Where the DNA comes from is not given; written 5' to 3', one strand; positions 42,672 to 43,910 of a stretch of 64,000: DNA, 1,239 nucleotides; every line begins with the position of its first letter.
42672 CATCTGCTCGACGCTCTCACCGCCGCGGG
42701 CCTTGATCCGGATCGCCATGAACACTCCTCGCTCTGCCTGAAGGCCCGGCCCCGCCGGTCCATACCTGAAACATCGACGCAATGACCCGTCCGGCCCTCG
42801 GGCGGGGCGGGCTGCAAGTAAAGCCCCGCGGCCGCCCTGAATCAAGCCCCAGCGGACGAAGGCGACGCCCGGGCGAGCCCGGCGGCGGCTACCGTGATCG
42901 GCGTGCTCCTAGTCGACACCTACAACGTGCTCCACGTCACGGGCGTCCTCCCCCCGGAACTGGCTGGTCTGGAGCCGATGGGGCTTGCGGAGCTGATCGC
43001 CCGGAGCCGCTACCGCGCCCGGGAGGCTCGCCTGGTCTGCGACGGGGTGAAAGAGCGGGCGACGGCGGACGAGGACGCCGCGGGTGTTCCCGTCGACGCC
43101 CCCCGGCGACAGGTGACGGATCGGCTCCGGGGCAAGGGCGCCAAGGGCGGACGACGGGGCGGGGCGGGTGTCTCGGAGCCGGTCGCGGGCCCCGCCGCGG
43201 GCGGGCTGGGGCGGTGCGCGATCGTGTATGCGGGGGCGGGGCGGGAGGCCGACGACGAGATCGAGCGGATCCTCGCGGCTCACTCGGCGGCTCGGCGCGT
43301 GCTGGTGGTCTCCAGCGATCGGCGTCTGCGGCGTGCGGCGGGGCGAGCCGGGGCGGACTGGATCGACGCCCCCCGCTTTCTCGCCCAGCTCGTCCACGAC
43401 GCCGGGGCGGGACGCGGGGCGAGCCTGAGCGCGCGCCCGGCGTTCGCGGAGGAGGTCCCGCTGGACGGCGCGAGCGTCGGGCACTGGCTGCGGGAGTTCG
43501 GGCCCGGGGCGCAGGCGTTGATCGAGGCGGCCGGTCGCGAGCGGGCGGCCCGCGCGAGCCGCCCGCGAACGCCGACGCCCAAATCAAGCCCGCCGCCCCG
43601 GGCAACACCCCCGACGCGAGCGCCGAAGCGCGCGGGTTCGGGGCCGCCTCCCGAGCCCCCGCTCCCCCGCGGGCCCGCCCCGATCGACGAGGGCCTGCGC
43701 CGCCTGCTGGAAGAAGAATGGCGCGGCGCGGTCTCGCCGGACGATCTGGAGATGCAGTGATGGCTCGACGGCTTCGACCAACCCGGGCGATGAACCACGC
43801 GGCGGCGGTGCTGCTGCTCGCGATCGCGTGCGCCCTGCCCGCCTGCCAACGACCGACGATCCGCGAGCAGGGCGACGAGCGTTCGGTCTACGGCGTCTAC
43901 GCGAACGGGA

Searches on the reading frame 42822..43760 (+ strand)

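Call 65: search_protein_families(library=pfam, proteins=[window:42822-43760:+], max_evalue=0.00001)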
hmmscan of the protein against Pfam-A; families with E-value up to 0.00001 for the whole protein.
window:42822-43760:+ (312 aa): 1 family
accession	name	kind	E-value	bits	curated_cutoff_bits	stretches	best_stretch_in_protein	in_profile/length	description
PF05991.17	NYN_YacP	-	2.6e-08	34.5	24.6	1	131-190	67-127/166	YacP-like NYN domain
